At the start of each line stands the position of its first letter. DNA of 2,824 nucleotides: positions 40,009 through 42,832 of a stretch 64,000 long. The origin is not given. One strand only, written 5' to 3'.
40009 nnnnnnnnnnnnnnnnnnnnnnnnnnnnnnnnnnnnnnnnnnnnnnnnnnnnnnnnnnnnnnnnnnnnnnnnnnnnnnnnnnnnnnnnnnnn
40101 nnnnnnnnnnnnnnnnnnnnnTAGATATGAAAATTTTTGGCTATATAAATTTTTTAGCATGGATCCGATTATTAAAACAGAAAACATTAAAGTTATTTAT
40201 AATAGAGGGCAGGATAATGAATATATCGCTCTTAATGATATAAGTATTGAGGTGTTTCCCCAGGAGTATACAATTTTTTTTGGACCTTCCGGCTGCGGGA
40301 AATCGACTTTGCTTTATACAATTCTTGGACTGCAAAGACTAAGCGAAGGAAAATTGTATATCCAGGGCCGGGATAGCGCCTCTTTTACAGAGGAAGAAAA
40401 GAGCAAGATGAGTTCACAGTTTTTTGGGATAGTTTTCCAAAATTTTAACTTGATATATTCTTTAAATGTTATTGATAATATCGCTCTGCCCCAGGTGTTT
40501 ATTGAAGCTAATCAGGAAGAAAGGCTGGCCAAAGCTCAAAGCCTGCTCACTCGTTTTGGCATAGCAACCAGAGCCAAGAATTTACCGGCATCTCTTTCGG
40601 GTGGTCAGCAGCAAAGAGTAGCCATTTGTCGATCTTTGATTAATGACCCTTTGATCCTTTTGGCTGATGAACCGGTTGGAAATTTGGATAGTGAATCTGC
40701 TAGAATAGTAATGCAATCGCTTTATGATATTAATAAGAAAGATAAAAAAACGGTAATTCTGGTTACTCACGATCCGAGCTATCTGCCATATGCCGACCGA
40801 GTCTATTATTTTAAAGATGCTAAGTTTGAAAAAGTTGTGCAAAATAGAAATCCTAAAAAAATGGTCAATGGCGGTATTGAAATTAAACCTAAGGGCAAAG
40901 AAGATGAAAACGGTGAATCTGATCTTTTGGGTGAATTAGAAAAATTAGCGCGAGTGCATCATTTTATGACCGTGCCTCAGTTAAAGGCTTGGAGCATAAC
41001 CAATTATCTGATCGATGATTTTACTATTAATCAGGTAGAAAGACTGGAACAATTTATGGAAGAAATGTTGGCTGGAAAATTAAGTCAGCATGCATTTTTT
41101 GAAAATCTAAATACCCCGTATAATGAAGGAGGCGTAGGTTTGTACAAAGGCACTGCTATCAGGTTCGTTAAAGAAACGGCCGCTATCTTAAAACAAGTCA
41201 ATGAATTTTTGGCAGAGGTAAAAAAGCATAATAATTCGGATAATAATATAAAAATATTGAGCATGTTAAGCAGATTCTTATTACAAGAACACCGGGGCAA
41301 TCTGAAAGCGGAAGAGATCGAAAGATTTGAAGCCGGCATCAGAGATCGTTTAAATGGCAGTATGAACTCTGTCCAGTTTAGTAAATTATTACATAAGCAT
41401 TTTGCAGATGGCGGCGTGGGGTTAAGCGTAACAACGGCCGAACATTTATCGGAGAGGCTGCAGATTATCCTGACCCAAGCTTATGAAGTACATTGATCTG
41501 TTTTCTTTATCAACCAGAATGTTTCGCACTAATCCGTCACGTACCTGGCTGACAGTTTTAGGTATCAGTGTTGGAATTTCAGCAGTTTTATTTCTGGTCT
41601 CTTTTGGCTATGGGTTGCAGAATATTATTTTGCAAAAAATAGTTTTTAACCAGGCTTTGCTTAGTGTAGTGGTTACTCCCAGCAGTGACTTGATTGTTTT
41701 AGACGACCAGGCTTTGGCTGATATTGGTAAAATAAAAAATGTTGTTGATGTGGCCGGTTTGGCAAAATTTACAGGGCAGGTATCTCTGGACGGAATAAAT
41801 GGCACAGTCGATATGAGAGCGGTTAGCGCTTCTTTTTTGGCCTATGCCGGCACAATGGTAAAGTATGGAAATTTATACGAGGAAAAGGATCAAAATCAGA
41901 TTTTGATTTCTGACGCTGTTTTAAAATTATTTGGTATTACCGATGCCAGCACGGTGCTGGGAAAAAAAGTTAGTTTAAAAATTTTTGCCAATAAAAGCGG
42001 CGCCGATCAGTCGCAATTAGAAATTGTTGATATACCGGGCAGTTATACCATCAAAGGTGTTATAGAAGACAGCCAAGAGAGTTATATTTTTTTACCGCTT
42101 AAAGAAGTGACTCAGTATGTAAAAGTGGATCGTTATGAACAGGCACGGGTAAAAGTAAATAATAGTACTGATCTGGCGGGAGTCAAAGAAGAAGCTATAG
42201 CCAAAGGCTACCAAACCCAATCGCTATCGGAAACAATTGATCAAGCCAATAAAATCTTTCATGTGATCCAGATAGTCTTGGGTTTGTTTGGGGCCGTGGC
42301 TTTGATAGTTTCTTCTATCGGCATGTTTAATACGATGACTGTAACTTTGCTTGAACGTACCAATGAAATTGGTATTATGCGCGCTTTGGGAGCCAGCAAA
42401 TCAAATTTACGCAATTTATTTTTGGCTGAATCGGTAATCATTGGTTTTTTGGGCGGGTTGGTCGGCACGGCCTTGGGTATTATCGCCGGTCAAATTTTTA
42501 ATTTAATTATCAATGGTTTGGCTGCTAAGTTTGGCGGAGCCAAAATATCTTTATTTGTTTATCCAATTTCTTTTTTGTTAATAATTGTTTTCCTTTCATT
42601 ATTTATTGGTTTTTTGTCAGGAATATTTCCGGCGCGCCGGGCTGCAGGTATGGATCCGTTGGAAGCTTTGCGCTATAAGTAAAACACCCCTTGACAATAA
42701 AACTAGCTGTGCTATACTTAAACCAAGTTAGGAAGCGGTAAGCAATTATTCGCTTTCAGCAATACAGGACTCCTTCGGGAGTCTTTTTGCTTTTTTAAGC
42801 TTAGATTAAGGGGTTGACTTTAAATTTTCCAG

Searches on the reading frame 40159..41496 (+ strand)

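Call 72: search_protein_families(library=pfam, proteins=[window:40159-41496:+], max_evalue=0.001)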
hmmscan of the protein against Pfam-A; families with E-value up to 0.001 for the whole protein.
window:40159-41496:+ (445 aa): 3 families
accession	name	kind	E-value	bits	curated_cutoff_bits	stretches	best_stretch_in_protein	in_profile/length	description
PF00005.33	ABC_tran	-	1.5e-29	103.8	25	1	25-173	1-136/137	ABC transporter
PF13304.12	AAA_21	-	2.6e-06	28.1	27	0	38-104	2-76/304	AAA domain, putative AbiEii toxin, Type IV TA system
PF02463.25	SMC_N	-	0.00033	20.6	40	0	32-217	21-210/220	RecF/RecN/SMC N terminal domain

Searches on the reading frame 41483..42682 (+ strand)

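Call 72: search_protein_families(library=pfam, proteins=[window:41483-42682:+], max_evalue=0.001)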
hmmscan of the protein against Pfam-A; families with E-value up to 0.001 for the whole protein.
window:41483-42682:+ (399 aa): 2 families
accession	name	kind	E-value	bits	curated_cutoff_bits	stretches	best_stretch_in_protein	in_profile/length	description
PF02687.27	FtsX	-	1e-19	71.1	25.5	1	268-392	2-120/120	FtsX-like permease C-terminal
PF12704.14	MacB_PCD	-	2.2e-16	61.2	27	1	21-238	1-204/207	MacB-like periplasmic core domain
